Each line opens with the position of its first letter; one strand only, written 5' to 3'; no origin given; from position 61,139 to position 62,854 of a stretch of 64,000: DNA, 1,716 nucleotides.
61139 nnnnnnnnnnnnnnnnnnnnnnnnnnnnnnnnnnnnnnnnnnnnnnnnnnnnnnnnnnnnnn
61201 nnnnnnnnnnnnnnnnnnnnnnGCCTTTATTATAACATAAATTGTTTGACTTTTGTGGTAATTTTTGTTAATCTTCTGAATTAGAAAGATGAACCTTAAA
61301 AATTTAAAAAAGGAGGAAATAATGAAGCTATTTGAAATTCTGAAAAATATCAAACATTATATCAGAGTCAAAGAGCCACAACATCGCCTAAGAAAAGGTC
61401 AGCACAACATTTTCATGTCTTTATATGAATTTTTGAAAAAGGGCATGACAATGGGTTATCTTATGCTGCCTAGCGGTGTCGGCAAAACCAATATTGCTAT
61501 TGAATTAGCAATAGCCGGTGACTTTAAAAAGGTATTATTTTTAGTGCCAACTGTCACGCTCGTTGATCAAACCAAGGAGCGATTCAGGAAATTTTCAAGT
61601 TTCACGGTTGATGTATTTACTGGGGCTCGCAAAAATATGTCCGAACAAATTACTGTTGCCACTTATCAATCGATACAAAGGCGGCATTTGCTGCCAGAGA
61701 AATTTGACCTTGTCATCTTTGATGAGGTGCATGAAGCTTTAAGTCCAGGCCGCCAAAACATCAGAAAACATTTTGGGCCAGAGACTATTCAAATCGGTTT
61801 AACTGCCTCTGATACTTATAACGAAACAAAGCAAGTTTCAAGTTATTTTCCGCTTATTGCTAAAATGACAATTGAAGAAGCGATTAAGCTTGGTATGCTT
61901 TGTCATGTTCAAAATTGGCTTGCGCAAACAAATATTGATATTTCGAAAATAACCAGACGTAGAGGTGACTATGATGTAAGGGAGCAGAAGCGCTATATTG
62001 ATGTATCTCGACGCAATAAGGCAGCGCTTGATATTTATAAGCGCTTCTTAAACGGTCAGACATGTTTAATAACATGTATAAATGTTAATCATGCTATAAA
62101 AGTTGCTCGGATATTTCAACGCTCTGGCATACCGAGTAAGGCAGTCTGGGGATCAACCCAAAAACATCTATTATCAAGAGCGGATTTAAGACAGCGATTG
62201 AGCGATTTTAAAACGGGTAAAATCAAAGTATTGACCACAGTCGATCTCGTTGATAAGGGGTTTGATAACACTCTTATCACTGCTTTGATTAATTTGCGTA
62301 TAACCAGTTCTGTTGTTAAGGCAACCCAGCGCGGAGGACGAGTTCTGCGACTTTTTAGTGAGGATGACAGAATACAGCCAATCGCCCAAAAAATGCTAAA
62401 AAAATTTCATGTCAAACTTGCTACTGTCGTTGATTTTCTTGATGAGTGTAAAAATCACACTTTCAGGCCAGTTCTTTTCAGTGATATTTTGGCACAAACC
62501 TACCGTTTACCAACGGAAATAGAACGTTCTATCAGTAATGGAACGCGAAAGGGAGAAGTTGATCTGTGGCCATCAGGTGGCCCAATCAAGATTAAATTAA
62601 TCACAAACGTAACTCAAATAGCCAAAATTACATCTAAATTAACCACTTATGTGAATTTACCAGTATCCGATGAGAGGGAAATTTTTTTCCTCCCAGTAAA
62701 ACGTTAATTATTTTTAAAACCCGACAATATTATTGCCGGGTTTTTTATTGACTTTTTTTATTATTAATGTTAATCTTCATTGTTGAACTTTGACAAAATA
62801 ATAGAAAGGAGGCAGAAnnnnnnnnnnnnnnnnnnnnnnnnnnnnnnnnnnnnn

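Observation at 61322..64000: Unterminated ORF made of diverged ~215-bp tandem repeats, each encoding an HTH-like module, immediately downstream of an SF2 helicase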

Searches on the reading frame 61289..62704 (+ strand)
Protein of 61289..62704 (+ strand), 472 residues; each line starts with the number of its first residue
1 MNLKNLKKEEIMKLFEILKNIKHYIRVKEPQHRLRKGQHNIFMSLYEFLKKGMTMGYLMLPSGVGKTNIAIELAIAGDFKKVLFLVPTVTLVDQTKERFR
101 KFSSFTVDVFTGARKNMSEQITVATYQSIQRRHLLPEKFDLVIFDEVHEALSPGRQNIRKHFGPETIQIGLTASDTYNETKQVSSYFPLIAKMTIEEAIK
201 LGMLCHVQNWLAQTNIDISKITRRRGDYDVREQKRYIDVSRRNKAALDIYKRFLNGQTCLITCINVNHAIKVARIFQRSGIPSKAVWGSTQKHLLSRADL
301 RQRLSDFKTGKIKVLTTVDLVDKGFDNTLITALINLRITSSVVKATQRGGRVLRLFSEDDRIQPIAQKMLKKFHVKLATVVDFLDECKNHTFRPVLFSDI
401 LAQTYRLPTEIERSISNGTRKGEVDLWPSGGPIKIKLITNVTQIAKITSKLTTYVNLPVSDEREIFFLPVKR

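Call 8: search_protein_families(library=pfam, proteins=[window:61289-62704:+], max_evalue=1)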
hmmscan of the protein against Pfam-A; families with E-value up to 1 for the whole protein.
window:61289-62704:+ (472 aa): 5 families
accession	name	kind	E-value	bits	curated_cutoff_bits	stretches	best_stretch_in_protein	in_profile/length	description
PF04851.21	ResIII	-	9.1e-26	91.2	22.5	1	32-173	2-160/164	Type III restriction enzyme, res subunit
PF00270.35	DEAD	-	4.6e-11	43.2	26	1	58-158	19-137/167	DEAD/DEAH box helicase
PF00271.37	Helicase_C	-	1.1e-08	35.8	23.5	1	254-354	13-108/110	Helicase conserved C-terminal domain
PF22590.2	Cas3-like_C_2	-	0.064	14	27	1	256-354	2-103/106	CRISPR-associated nuclease/helicase Cas3, C-terminal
PF11823.13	Se_S_carrier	-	0.17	11.8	25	0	259-284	2-27/69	Putative Se/S carrier protein-like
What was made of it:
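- On SF2 helicases with a ResIII-type N-terminal lobe: ResIII 91.2 bits (cut-off 22.5), Helicase_C 35.8 (23.5) (call 8).
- Checked: It matches ResIII at 9e-26 and also Helicase_C (call 8).
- Pfam DEAD also matches the helicase (call 8).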

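Call 9: search_protein_families(library=ncbifam, proteins=[window:61289-62704:+], max_evalue=1)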
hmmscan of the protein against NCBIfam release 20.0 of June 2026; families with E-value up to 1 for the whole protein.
window:61289-62704:+ (472 aa): 25 families
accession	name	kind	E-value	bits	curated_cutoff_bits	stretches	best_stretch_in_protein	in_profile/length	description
NF053632.1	heli_RadD_YejH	equivalog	2.1e-17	62.7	720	1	33-358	2-345/573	DNA repair helicase RadD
NF046051.1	restrict_EcoAI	equivalog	3.7e-14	52.1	550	1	30-241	154-392/768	EcoAI/FtnUII family type I restriction enzme subunit R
NF045503.1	repair_heli_XPB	equivalog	2e-12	46.5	610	1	28-354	178-507/548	DNA repair helicase XPB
NF010337.0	PRK13766.1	equivalog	1.5e-10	39.9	610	1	58-151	35-145/781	Hef nuclease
TIGR04095.1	dnd_restrict_1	equivalog_domain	3.9e-07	29.4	600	1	137-207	132-205/451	DNA phosphorothioation system restriction enzyme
NF008521.0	PRK11448.1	equivalog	4.2e-07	28.4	729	1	31-148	411-550/1123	type I restriction-modification system endonuclease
NF007882.0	PRK10590.1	equivalog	3.4e-05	23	743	1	221-351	210-335/456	ATP-dependent RNA helicase RhlE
TIGR01054.1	rgy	equivalog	8e-05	20.4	471.7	1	59-153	101-215/1172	reverse gyrase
NF004069.0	PRK05580.2-1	equivalog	0.00013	20.5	767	1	11-104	87-179/612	primosomal protein N'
TIGR00595.1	priA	equivalog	0.00018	20.2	230.35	1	62-111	6-57/509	replication restart helicase PriA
NF053636.1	DDHlcsCsdAPsy1082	equivalog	0.00088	17.9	890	1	302-367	284-358/512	DEAD/DEAH box helicase CsdA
NF008744.0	PRK11776.1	equivalog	0.0012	17.5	524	1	227-354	214-335/460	ATP-dependent RNA helicase DbpA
NF004065.0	PRK05580.1-1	equivalog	0.0019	16.5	858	1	7-113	168-278/731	primosomal protein N'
NF008642.0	PRK11634.1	equivalog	0.0022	16.4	989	1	252-351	238-338/628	DEAD/DEAH family ATP-dependent RNA helicase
NF004066.1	PRK05580.1-3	equivalog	0.004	15.5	813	1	3-110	220-330/788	primosomal protein N'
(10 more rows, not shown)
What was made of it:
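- On XPB/Rad25: 46.5 bits against a cut-off of 610 (call 9).
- On RadD (YejH): 62.7 bits against a cut-off of 720 (call 9).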

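Call 10: find_encoding_contigs(protein=window:61289-62704:+, flank=10000, max_places=6)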
Protein window:61289-62704:+ (472 aa): no gene with exactly this product is on record in the collection.
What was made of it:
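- Tried and rejected: Extending the contig by exact look-up: the 472-aa helicase start is not on record (call 10).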

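Call 11: find_encoding_contigs(protein=window:61322-62704:+, flank=10000, max_places=6)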
Protein window:61322-62704:+ (461 aa): 1 contig read that carries it; 1 place shown.
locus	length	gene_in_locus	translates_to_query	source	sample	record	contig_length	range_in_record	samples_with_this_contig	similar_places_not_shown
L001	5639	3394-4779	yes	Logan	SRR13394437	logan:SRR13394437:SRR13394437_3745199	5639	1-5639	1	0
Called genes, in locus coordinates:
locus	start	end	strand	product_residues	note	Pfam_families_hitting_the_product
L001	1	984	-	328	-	?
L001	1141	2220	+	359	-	PF13793:Pribosyltran_N, PF00156:Pribosyltran (weak), PF14572:Pribosyl_synth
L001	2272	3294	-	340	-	PF13353:Fer4_12 (weak), PF04055:Radical_SAM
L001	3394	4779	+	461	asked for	PF00270:DEAD, PF04851:ResIII, PF00271:Helicase_C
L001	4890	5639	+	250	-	?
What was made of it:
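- Tried and rejected: The 461-aa form gave only a 5.6-kb contig that ends inside the array gene (call 11).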

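Call 26: search_protein_families(library=padloc, proteins=[window:61322-62704:+], max_evalue=0.1)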
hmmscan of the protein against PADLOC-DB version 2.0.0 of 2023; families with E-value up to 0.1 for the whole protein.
window:61322-62704:+ (461 aa): 29 families (the best 25 are shown)
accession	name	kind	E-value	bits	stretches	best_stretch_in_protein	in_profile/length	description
PDLC03659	mREase_IV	-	8e-16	55.1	1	92-344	298-553/945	Type IV methyl-directed restriction enzyme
PDLC02707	PbeA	-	2.1e-12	44.5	2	43-195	269-449/672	PbeA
PDLC03658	mREase_IV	-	5.3e-12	42.3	1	47-351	247-552/953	Type IV methyl-directed restriction enzyme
PDLC03049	REase_I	-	7.7e-10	35.4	1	45-220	190-380/807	Type I restriction enzyme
PDLC02706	PbeA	-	1e-09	35.5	2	16-121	259-384/722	PbeA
PDLC02704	PbeA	-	1.6e-08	31.5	1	112-195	363-454/682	PbeA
PDLC02705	PbeA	-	1.8e-07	27.7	1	245-352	525-628/691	PbeA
PDLC00201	HamB2|HamB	-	2.2e-07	27.7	1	47-136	123-212/721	DEAD-box helicase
PDLC01439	typeIV_DinG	-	5.8e-06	23.2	1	16-87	9-78/575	CAS-IV-A; associated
PDLC01758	Cas3b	-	6.4e-06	22.9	1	6-93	255-350/797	-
PDLC03047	REase_I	-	6.6e-06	22.1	1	49-165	370-492/1107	Type I restriction enzyme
PDLC00180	HamB1|HamB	-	9.7e-06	22.4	1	50-136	123-209/709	DEAD-box helicase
PDLC03597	REase_MTase_IIG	-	2.9e-05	19.8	1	16-94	161-243/1646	Type IIG restriction enzyme-methyltransferase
PDLC01710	Cas3a1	-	4.1e-05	20.2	1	39-96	213-278/745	Cas3_1_CAS-I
PDLC00184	HamB1|HamB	-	0.00011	18.5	1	47-138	135-233/738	DEAD-box helicase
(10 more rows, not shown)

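Call 27: search_protein_families(library=phrogs, proteins=[window:61322-62704:+], max_evalue=0.01)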
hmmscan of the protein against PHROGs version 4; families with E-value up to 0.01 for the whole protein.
window:61322-62704:+ (461 aa): 7 families
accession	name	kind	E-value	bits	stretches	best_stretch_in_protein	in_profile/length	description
phrog_16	-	DNA, RNA and nucleotide metabolism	7.1e-52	177.8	1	24-381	274-610/986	DNA helicase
phrog_16259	-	DNA, RNA and nucleotide metabolism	1.5e-12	48.4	1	47-141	137-238/330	DNA helicase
phrog_9690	-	DNA, RNA and nucleotide metabolism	1.3e-11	45.2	1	97-375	9-271/306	DNA helicase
phrog_16694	-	unknown function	2e-09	37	1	22-138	274-411/1010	-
phrog_62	-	DNA, RNA and nucleotide metabolism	3.9e-08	32.2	1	46-148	713-829/1881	DNA helicase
phrog_2488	-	DNA, RNA and nucleotide metabolism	8.8e-07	29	1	8-101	8-102/579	DNA helicase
phrog_6819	-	DNA, RNA and nucleotide metabolism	1.6e-06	27.8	1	48-139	42-146/645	Holliday junction branch migration helicase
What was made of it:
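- The helicase core matches type IV restriction, PbeA, Hachiman HamB and type I HsdR cores in PADLOC (call 26), and phage helicase phrog_16 at 7e-52 (call 27).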

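Call 28: search_solved_structures(query=window:61322-62704:+, max_evalue=0.001)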
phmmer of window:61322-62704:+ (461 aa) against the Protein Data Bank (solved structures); distinct sequences matched with E-value up to 0.001: 17.
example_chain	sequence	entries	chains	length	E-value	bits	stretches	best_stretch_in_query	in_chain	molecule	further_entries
6p4f_A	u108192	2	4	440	1.7e-16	63.5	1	44-178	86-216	DNA-dependent ATPase XPBII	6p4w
5tnu_A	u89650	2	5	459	1.9e-16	63.3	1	44-178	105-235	DNA-dependent ATPase XPBII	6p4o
6p66_A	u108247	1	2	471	2.6e-13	53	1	44-163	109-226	DNA repair protein RAD25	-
2fwr_A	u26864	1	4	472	2.7e-13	53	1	44-163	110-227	DNA repair protein RAD25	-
7clg_A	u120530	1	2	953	3.9e-12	49.1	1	38-350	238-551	Putative helicase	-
2fz4_A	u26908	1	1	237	1e-10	44.4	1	44-163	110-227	DNA repair protein RAD25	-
3h1t_A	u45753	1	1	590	8.1e-08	34.9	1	41-345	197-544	Type I site-specific restriction-modification system, R (Restriction) subunit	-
1wp9_A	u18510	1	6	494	4.7e-07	32.4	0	42-163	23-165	ATP-dependent RNA helicase, putative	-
8zue_B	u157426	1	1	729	5.5e-05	25.6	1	28-139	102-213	Anti-bacteriophage protein B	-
3p4x_A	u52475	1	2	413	0.0001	24.7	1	47-106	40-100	reverse gyrase helicase-like domain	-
3oiy_A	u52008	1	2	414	0.0001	24.7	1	47-106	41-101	reverse gyrase helicase domain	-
3p4y_A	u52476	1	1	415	0.0001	24.7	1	47-106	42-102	reverse gyrase helicase domain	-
6jde_B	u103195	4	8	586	0.00011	24.5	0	37-139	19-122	Putative DNA repair helicase RadD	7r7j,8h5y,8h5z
8kca_A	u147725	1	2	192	0.00023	23.5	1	250-358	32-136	Probable ATP-dependent RNA helicase DDX53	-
7fse_A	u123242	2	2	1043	0.00074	21.9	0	47-104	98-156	Reverse gyrase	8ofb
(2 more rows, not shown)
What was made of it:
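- Closest known: XPB/Rad25. Same: They are the closest solved or curated relatives of the helicase core (XPBII 1.7e-16, call 28; RadD and XPB models, call 9).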

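Call 73: find_homologous_proteins(query=window:61322-62704:+, max_evalue=1e-20)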
Query window:61322-62704:+ (461 aa): 30 proteins with E <= 1e-20 among 6196 candidates.
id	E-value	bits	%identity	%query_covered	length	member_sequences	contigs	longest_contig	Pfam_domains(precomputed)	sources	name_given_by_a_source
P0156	0.0e+0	1025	100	100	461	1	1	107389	PF00270.36,PF00271.38,PF04851.22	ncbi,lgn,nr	ncbi:DEAD/DEAH box helicase family protein [Candidatus Falkowbacteria bacterium]|nr:DEAD/DEAH box he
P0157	1.0e-255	867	84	100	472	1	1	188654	PF00270.36,PF00271.38,PF04851.22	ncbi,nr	ncbi:MAG: DEAD/DEAH box helicase family protein [Patescibacteria group bacterium]|nr:DEAD/DEAH box h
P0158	2.3e-185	635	65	99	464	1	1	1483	PF00270.36,PF00271.38,PF04851.22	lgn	-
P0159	1.8e-184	632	64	99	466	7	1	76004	PF00270.36,PF00271.38,PF04851.22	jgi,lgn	jgi:superfamily II DNA or RNA helicase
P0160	8.7e-182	623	63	99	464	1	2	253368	PF00270.36,PF00271.38,PF04851.22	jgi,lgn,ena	-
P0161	1.3e-180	619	64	100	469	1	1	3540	PF00270.36,PF00271.38,PF04851.22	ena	-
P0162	5.8e-180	617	62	99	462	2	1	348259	PF00270.36,PF00271.38,PF04851.22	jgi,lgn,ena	-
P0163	3.2e-178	611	62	99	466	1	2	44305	PF00270.36,PF00271.38,PF04851.22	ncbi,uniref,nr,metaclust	ncbi:MAG: hypothetical protein A2Y67_02430 [Candidatus Buchananbacteria bacterium RBG_13_39_9]|unire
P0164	7.7e-176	603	63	99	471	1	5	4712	PF00270.36,PF00271.38,PF04851.22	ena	-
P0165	1.2e-164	567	59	100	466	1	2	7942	PF00270.36,PF00271.38,PF04851.22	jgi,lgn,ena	-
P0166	1.4e-164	566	59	100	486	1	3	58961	PF00270.36,PF00271.38,PF04851.22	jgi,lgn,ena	-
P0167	3.0e-159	549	59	99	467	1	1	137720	PF00270.36,PF00271.38,PF04851.22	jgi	jgi:superfamily II DNA or RNA helicase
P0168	1.3e-156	540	60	94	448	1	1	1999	PF00270.36,PF00271.38,PF04851.22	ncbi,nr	ncbi:MAG: DEAD/DEAH box helicase family protein, partial [Candidatus Parcubacteria bacterium]|nr:DEA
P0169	1.5e-156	540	55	100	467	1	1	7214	PF00270.36,PF18766.8,PF00271.38,PF04851.22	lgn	-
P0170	2.9e-151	522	54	100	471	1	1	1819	PF00270.36,PF18766.8,PF00271.38,PF04851.22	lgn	-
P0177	9.2e-61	224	38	84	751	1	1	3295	PF00270.36,PF18766.8,PF00271.38,PF04851.22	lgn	-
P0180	6.4e-45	172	33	82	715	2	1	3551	PF00270.36,PF13401.13,PF00271.38,PF04851.22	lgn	-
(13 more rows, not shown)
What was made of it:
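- Checked: Helicase: the CDS 61322..62707 is 461 aa, the same length as the NCBI record P0156 (call 73).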

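Call 76: find_encoding_contigs(protein=P0162, flank=7000, max_places=1)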
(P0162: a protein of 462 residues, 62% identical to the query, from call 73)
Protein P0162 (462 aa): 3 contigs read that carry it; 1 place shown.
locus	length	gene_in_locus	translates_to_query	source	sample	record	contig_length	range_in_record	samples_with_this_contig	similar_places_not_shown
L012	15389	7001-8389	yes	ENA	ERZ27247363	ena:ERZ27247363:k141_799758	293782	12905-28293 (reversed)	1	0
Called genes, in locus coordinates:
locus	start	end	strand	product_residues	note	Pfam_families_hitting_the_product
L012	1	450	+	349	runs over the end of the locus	PF02618:YceG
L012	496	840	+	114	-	PF05635:23S_rRNA_IVP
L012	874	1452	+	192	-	PF01997:Translin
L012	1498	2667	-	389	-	-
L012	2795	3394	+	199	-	PF01596:Methyltransf_3, PF13578:Methyltransf_24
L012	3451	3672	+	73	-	-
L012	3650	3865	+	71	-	-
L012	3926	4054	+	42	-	-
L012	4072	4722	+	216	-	PF00300:His_Phos_1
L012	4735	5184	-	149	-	PF02502:LacAB_rpiB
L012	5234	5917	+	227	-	PF00696:AA_kinase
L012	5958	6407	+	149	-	PF13366:PDDEXK_3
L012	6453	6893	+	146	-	PF07973:tRNA_SAD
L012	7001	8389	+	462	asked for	PF00270:DEAD, PF04851:ResIII, PF00271:Helicase_C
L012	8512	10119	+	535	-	PF04967:HTH_10 (faint), PF07278:DUF1441 (faint), PF08279:HTH_11 (faint), PF13404:HTH_AsnC-type (faint), PF13412:HTH_24 (faint), PF13730:HTH_36 (faint), PF20432:Xre-like-HTH (faint), PF18024:HTH_50 (faint)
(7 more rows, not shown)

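Call 77: find_encoding_contigs(protein=P0160, flank=7000, max_places=1)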
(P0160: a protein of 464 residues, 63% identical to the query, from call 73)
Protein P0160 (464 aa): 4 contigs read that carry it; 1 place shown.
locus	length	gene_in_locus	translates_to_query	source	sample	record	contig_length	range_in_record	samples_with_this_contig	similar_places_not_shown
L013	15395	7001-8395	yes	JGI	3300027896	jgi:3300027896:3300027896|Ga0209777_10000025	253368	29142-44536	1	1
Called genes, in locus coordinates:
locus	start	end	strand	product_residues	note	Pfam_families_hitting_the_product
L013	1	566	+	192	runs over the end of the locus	PF01997:Translin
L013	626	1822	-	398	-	-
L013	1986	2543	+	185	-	PF01596:Methyltransf_3, PF13578:Methyltransf_24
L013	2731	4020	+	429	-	PF00709:Adenylsucc_synt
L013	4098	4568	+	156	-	PF02590:SPOUT_MTase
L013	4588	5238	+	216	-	PF00300:His_Phos_1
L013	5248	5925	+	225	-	PF00696:AA_kinase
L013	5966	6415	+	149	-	PF13366:PDDEXK_3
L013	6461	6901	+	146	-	PF07973:tRNA_SAD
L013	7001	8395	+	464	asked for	PF00270:DEAD, PF04851:ResIII, PF00271:Helicase_C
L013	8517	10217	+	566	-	PF21817:CapR (faint), PF04712:Radial_spoke (faint), PF01155:HypA (faint), PF14311:DUF4379, PF09723:Zn_ribbon_8 (faint), PF15777:Anti-TRAP (faint), PF14311:DUF4379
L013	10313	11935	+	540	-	-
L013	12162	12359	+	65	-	-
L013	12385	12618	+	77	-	-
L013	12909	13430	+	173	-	PF00466:Ribosomal_L10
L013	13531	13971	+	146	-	PF16320:Ribosomal_L12_N, PF00542:Ribosomal_L12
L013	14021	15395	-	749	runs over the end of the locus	-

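Call 78: find_encoding_contigs(protein=P0163, flank=7000, max_places=1)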
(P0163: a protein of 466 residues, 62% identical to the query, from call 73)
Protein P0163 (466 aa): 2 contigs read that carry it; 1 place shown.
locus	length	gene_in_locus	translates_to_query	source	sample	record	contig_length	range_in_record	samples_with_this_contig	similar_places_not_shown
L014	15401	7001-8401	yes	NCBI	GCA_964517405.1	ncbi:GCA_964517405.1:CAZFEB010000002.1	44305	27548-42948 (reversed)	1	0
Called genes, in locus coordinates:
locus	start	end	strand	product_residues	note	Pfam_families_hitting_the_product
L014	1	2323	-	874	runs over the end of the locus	PF02861:Clp_N, PF23569:NBD_SMAX1, PF00004:AAA, PF17871:AAA_lid_9, PF00004:AAA, PF07724:AAA_2, PF07728:AAA_5, PF10431:ClpB_D2-small, +5 more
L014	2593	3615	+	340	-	PF13793:Pribosyltran_N, PF00156:Pribosyltran (weak), PF14572:Pribosyl_synth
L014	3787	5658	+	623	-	PF00211:Guanylate_cyc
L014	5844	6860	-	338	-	PF13353:Fer4_12 (weak), PF04055:Radical_SAM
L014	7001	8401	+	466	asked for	PF00270:DEAD, PF04851:ResIII, PF00271:Helicase_C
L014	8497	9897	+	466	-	-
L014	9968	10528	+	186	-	PF02834:LigT_PEase, PF13563:2_5_RNA_ligase2, PF02834:LigT_PEase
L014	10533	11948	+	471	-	PF13517:FG-GAP_3 (faint), PF01839:FG-GAP (faint), PF03734:YkuD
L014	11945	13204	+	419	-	PF03808:Glyco_tran_WecG, PF00293:NUDIX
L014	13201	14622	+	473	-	PF00749:tRNA-synt_1c, PF19269:Anticodon_2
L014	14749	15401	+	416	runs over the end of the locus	PF01551:Peptidase_M23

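Call 107: search_protein_families(library=pfam, proteins=[L013:8517-10214:+, P0177, P0180], max_evalue=0.001)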
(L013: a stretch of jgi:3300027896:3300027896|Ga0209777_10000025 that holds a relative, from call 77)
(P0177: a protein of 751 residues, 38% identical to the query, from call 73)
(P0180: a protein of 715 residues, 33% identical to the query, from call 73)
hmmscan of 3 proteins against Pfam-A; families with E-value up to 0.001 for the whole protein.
L013:8517-10214:+ (566 aa): 8 families
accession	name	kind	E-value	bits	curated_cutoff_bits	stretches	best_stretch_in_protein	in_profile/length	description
PF14311.12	DUF4379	-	2.3e-116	380.4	24.5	7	239-285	8-55/56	Probable Treble clef zinc finger domain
PF01155.25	HypA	-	1.8e-14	54.1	28.9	0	524-558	66-96/112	Hydrogenase/urease nickel incorporation, metallochaperone, hypA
PF21817.3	CapR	-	2e-10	41.1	24.2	0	181-216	24-67/67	CapR homology domain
PF09723.15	Zn_ribbon_8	-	7.4e-10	39.1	34.4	0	530-556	7-34/41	Zinc ribbon domain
PF04712.17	Radial_spoke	-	3.3e-06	26.8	25.7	0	163-200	208-246/493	Radial spokehead-like protein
PF15777.11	Anti-TRAP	-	4.4e-06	27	32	0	326-359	12-45/59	Tryptophan RNA-binding attenuator protein inhibitory protein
PF24452.1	DUF7568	-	3.6e-05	24.5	27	0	231-274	74-118/121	Family of unknown function (DUF7568)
PF11648.16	RIG-I_C-RD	-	0.00012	22.6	25.6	0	494-544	23-73/117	C-terminal domain of RIG-I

P0177 (751 aa): 5 families
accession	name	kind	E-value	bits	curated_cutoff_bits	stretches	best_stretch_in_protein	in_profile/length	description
PF04851.21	ResIII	-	5.3e-29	101.7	22.5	1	112-259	2-163/164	Type III restriction enzyme, res subunit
PF00271.37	Helicase_C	-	1.5e-15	57.9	23.5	1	334-435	9-109/110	Helicase conserved C-terminal domain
PF00270.35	DEAD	-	2.7e-13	50.4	26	1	135-263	16-164/167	DEAD/DEAH box helicase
PF18766.7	SWI2_SNF2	-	2.4e-07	31.1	26.7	1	131-307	16-204/221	SWI2/SNF2 ATPase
PF16203.11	ERCC3_RAD25_C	-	0.00017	21.5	27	1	366-438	80-154/248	ERCC3/RAD25/XPB C-terminal helicase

P0180 (715 aa): 4 families
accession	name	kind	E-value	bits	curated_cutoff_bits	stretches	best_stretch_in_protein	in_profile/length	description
PF04851.21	ResIII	-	5.1e-27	95.2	22.5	1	100-247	2-163/164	Type III restriction enzyme, res subunit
PF00271.37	Helicase_C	-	8.4e-14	52.2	23.5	1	324-419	14-109/110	Helicase conserved C-terminal domain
PF00270.35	DEAD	-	2.8e-13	50.4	26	1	125-252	18-166/167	DEAD/DEAH box helicase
PF13401.12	AAA_22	-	2.9e-06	28.1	27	1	129-254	13-130/130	AAA domain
